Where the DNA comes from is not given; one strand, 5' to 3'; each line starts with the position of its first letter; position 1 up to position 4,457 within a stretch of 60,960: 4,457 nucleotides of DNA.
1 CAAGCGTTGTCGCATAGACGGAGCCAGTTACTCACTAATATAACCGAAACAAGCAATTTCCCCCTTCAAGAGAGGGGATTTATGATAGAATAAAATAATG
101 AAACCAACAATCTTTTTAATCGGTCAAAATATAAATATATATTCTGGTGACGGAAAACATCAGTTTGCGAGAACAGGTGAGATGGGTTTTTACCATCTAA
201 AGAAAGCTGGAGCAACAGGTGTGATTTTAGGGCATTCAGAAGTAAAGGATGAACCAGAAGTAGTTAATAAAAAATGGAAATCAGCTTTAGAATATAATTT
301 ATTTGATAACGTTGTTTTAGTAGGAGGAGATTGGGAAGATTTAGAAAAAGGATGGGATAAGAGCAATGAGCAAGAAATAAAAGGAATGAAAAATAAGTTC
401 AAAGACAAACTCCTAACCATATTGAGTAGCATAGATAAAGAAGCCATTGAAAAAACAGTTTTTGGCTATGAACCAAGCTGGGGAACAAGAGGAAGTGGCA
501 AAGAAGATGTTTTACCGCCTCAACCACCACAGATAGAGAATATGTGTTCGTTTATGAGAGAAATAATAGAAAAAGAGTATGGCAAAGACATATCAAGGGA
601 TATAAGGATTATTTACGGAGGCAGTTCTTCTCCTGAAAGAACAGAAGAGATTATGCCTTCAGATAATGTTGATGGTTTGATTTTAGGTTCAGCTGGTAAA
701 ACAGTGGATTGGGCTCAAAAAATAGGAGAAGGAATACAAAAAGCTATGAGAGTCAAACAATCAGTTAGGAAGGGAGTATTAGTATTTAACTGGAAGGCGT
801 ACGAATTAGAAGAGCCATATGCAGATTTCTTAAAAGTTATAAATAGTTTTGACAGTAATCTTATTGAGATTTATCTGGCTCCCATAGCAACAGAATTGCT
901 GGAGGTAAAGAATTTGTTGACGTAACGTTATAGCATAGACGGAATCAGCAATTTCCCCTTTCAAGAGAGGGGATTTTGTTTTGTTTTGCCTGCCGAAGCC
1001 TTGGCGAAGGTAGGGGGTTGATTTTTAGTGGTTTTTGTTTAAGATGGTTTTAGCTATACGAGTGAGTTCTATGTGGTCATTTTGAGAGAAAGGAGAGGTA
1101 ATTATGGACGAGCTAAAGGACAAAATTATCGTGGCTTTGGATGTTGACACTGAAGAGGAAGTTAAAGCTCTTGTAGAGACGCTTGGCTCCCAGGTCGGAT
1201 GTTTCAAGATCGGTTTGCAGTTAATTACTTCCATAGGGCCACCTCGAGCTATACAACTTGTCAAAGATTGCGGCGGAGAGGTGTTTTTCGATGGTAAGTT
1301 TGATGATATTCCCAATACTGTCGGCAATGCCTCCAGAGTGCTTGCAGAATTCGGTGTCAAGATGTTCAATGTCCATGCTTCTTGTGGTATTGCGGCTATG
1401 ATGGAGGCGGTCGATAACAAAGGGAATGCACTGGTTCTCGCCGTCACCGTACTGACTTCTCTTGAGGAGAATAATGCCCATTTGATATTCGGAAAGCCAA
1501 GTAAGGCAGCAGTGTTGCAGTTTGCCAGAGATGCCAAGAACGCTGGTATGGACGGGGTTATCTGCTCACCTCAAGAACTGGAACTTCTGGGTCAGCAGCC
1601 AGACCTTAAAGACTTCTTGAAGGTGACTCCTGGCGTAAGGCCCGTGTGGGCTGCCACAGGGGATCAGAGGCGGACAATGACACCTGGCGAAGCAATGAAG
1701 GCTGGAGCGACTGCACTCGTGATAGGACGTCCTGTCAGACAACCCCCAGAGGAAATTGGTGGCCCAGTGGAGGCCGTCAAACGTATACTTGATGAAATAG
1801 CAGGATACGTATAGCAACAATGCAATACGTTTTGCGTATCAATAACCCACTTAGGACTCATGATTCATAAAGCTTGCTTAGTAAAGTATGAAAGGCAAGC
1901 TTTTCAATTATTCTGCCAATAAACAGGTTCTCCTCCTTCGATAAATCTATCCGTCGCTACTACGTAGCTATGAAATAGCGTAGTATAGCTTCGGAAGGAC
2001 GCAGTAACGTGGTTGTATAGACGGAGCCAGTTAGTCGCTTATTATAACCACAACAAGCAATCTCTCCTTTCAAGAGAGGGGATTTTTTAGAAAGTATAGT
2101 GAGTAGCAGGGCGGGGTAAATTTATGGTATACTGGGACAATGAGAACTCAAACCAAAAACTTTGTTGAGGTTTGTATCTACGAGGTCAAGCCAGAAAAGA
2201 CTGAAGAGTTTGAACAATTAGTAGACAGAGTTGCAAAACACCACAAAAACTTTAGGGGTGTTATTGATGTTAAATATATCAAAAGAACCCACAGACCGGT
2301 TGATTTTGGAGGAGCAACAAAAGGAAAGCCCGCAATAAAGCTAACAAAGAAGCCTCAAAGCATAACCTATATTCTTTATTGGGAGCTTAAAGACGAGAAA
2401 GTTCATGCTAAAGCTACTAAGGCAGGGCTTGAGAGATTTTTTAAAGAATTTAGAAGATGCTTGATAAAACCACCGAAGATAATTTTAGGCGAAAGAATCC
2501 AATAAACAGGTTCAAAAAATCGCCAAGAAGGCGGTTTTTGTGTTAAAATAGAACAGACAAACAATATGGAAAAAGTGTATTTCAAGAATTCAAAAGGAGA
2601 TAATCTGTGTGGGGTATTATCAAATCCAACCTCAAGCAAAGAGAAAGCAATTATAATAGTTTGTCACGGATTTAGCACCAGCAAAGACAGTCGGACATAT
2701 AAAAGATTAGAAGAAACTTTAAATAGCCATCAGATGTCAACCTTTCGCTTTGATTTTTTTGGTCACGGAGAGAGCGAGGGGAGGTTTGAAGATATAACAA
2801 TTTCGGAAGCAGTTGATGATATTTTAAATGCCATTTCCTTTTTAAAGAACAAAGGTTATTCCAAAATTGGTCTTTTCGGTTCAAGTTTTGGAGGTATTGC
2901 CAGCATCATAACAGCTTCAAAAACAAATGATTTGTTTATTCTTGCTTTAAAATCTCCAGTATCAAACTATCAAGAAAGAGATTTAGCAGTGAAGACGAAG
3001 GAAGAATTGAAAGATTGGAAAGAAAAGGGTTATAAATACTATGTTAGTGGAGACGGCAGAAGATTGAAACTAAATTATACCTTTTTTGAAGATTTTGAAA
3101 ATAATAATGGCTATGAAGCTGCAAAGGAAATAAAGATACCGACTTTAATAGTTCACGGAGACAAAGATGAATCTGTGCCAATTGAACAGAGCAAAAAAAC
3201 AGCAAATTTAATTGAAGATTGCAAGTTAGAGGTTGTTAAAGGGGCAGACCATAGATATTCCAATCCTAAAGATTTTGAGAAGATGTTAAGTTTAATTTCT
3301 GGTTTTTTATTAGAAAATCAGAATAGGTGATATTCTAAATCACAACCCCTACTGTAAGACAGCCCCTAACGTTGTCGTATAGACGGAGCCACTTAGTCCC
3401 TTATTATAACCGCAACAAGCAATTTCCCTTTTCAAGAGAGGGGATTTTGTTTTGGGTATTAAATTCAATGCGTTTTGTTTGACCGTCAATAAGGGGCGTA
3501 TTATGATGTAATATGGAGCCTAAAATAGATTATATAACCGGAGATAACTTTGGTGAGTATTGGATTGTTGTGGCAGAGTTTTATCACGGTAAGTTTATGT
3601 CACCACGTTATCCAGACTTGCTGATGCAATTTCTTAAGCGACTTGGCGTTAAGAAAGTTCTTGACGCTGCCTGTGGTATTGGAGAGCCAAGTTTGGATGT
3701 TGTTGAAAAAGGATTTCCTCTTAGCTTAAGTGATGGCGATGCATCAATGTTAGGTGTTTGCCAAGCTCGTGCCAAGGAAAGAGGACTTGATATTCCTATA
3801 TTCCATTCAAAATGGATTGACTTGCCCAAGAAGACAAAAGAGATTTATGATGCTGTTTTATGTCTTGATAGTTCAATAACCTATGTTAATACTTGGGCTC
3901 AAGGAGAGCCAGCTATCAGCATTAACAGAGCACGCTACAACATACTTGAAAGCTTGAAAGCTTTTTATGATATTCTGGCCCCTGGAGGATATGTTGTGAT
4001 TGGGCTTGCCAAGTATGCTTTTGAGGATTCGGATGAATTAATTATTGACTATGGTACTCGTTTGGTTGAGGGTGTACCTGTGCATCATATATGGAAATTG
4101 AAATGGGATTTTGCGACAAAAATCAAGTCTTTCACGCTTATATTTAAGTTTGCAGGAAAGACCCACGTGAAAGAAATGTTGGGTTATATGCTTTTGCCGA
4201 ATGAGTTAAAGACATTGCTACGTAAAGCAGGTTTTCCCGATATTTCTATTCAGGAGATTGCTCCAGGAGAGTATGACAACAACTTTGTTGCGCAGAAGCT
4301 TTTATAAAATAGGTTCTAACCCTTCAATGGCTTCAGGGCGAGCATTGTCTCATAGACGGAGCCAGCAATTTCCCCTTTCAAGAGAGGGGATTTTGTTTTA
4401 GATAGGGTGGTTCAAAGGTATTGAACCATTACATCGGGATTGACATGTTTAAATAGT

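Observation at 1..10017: Localized array of self-contained gene cassettes bounded by one conserved element (integron-like, but not a textbook integron)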

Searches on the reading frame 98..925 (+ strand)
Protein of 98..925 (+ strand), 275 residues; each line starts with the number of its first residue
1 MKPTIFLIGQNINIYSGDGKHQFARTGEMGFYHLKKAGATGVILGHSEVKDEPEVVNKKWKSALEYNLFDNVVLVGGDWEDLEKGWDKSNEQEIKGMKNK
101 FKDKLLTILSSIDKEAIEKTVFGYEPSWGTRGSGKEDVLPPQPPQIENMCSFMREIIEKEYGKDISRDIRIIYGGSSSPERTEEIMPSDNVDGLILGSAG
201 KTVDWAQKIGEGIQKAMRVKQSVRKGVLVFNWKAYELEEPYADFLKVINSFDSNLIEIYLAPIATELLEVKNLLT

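Call 9: search_protein_families(library=pfam, proteins=[window:98-925:+], max_evalue=0.01)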
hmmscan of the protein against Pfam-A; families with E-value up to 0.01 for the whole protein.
window:98-925:+ (275 aa): 1 family
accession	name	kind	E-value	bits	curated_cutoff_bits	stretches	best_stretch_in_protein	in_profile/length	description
PF00121.24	TIM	-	1.8e-28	100.1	20.1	1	20-204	65-236/245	Triosephosphate isomerase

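Call 14: find_encoding_contigs(protein=window:98-925:+, flank=10000, max_places=6)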
Protein window:98-925:+ (275 aa): no gene with exactly this product is on record in the collection.

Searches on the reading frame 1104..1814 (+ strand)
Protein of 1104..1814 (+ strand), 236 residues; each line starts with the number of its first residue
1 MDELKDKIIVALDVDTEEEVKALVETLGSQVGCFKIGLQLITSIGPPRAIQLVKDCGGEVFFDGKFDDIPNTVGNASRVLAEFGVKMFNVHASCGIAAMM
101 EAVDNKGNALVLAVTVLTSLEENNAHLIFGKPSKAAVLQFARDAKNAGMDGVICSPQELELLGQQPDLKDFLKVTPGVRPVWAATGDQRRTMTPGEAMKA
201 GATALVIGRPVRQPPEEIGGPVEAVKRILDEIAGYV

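Call 9: search_protein_families(library=pfam, proteins=[window:1104-1814:+], max_evalue=0.01)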
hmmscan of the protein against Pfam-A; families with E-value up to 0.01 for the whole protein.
window:1104-1814:+ (236 aa): 1 family
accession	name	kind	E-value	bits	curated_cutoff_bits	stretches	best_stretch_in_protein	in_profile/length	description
PF00215.30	OMPdecase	-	3.7e-47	161.5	27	1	7-215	2-212/221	Orotidine 5'-phosphate decarboxylase / HUMPS family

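Call 15: find_encoding_contigs(protein=window:1104-1814:+, flank=10000, max_places=6)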
Protein window:1104-1814:+ (236 aa): 2 contigs read that carry it; 2 places shown.
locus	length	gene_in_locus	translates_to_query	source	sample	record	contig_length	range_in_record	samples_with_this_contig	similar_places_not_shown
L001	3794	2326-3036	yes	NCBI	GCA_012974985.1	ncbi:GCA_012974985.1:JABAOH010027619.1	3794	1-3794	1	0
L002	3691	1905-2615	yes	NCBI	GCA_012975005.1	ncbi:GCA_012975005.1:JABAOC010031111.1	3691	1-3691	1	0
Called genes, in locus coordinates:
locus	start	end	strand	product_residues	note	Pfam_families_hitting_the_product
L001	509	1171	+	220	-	PF00697:PRAI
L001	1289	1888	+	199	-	-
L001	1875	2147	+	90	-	-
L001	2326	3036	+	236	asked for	PF00215:OMPdecase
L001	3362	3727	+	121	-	-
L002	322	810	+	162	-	PF00697:PRAI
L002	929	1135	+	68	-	-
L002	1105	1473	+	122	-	-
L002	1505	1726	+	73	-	-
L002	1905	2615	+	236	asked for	PF00215:OMPdecase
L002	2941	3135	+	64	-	-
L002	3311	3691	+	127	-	?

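Call 81: find_homologous_proteins(query=window:1104-1814:+, max_evalue=1e-30)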
Query window:1104-1814:+ (236 aa): 5698 proteins with E <= 1e-30 among 8000 candidates; the best 120 are listed.
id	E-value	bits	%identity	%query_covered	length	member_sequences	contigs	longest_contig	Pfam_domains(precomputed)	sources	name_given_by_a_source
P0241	3.1e-150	516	100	100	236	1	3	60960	PF00215.31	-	-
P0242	2.2e-105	369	74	97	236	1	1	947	PF00215.31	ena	-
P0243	3.4e-102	359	72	98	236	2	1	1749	PF00215.31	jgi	jgi:orotidine-5'-phosphate decarboxylase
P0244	4.3e-101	355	69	99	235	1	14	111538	PF00215.31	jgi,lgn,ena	-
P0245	5.3e-101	355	68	99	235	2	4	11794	PF00215.31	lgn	-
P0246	7.2e-101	355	70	97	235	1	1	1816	PF00215.31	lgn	-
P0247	1.2e-100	354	70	98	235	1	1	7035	PF00215.31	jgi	jgi:orotidine-5'-phosphate decarboxylase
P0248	4.9e-100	352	67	97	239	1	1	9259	PF00215.31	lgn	-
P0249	5.7e-100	352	68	98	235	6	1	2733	PF00215.31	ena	-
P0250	7.5e-100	351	67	99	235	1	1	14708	PF00215.31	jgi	jgi:orotidine-5'-phosphate decarboxylase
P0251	8.6e-100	351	69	98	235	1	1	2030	PF00215.31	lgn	-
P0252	9.2e-100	351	70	97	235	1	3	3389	PF00215.31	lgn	-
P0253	1.0e-99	351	68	98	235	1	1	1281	PF00215.31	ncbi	-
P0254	1.1e-99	351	70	97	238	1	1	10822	PF00215.31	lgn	-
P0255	1.1e-99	351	69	97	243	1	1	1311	PF00215.31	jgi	jgi:orotidine-5'-phosphate decarboxylase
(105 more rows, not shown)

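Call 82: find_encoding_contigs(protein=P0244, flank=6000, max_places=4)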
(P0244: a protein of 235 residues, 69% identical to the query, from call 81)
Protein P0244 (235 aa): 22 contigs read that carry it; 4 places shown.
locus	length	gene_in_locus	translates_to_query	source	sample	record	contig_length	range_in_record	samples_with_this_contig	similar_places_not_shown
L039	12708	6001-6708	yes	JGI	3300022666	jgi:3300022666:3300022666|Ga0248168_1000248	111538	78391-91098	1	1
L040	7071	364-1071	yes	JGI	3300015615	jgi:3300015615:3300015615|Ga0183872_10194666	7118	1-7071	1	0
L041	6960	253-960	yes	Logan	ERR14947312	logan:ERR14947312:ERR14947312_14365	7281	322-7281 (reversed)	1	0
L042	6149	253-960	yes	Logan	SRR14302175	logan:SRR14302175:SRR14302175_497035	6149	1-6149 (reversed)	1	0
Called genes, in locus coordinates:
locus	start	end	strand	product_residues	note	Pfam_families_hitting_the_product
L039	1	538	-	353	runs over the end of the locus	-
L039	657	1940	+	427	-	PF00232:Glyco_hydro_1, PF00150:Cellulase (weak), PF00232:Glyco_hydro_1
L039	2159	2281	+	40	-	-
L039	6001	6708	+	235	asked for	PF00215:OMPdecase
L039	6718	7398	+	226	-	PF00156:Pribosyltran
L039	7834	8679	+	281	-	PF00041:fn3 (faint)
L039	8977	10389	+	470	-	PF13173:AAA_14, PF13635:DUF4143 (weak)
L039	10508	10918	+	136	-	-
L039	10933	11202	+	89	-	-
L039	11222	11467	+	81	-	-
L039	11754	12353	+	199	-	PF12686:DUF3800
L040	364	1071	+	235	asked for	PF00215:OMPdecase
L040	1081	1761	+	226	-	PF00156:Pribosyltran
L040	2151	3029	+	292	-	PF01073:3Beta_HSD, PF01370:Epimerase, PF02719:Polysacc_synt_2, PF04321:RmlD_sub_bind, PF07993:NAD_binding_4 (faint), PF13460:NAD_binding_10, PF16363:GDP_Man_Dehyd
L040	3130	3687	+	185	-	PF02698:DUF218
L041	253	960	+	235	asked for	PF00215:OMPdecase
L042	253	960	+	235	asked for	PF00215:OMPdecase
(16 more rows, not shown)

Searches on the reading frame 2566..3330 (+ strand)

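Call 9: search_protein_families(library=pfam, proteins=[window:2566-3330:+], max_evalue=0.01)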
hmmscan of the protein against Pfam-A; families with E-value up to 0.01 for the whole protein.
window:2566-3330:+ (254 aa): 14 families
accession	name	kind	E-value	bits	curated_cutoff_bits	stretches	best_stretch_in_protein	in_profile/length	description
PF12146.15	Hydrolase_4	-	2.1e-20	73.5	27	2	25-138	2-116/239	Serine aminopeptidase, S33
PF00561.26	Abhydrolase_1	-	3.2e-14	53.6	25.8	2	29-121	2-91/245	alpha/beta hydrolase fold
PF00326.27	Peptidase_S9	-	9.9e-13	48.5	22.6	1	82-251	44-209/213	Prolyl oligopeptidase family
PF20408.4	Abhydrolase_11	-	3.7e-09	37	27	2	184-237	121-173/193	Alpha/beta hydrolase domain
PF12697.13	Abhydrolase_6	-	1.6e-08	35.9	26.3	1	30-236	1-213/217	Alpha/beta hydrolase family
PF20434.5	BD-FAE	-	5.1e-08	33.1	26.8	1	190-212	189-211/215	BD-FAE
PF01738.24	DLH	-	7e-06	26.2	21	0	181-235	134-192/217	Dienelactone hydrolase family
PF02273.21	Acyl_transf_2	-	1.4e-05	24.9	20.3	1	23-118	26-120/294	Acyl transferase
PF02129.25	Peptidase_S15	-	2.2e-05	24.8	23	0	63-134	58-131/262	X-Pro dipeptidyl-peptidase (S15 family)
PF03959.19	FSH1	-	6.6e-05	23.1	21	1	79-220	85-191/211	Serine hydrolase (FSH1)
PF05728.18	UPF0227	-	0.00062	20.1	21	1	90-234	50-175/187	Uncharacterised protein family (UPF0227)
PF02230.22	Abhydrolase_2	-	0.001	19.4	23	0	189-242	155-207/217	Phospholipase/Carboxylesterase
PF03583.20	LIP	-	0.0025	17.6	23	0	189-215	214-240/286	Secretory lipase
PF06500.17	FrsA-like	-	0.0036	16.6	22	1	2-113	169-279/414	Esterase FrsA-like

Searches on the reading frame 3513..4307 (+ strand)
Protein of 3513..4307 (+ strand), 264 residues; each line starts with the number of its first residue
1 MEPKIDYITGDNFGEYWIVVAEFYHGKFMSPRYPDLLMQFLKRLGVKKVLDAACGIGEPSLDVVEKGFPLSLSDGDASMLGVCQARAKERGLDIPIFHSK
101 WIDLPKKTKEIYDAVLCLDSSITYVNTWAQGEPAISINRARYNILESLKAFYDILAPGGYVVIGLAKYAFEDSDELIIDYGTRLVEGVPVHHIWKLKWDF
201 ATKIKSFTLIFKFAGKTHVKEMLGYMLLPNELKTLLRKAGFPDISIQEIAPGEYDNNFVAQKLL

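Call 9: search_protein_families(library=pfam, proteins=[window:3513-4307:+], max_evalue=0.01)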
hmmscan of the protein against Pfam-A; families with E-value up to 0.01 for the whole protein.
window:3513-4307:+ (264 aa): 6 families
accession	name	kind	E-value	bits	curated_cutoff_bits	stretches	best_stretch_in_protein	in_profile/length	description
PF13649.12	Methyltransf_25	-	5.6e-07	30.6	27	1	49-126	1-78/97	Methyltransferase domain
PF13489.12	Methyltransf_23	-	0.00076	19.7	27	1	28-177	4-129/164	Methyltransferase domain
PF01209.24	Ubie_methyltran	-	0.00081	19.2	20.1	0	41-108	43-114/233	ubiE/COQ5 methyltransferase family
PF08241.18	Methyltransf_11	-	0.0017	19.4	21.2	1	50-163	1-95/95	Methyltransferase domain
PF13847.12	Methyltransf_31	-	0.0022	18.1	27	1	47-175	5-127/145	Methyltransferase domain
PF05175.20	MTS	-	0.0045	17.1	23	1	36-117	22-104/170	Methyltransferase small domain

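Call 46: find_encoding_contigs(protein=window:3513-4307:+, flank=10000, max_places=10)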
Protein window:3513-4307:+ (264 aa): 1 contig read that carries it; 1 place shown.
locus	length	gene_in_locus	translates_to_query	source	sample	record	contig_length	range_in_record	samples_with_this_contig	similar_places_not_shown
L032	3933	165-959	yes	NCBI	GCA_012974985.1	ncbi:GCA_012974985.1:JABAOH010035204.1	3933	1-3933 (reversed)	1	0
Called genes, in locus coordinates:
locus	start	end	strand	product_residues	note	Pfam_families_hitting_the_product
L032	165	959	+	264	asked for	PF13649:Methyltransf_25 (weak)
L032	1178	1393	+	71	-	-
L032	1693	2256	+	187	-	-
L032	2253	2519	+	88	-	-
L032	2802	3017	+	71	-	PF01402:RHH_1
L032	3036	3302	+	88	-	PF15738:YafQ_toxin (weak), PF05015:HigB-like_toxin (weak)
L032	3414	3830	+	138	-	-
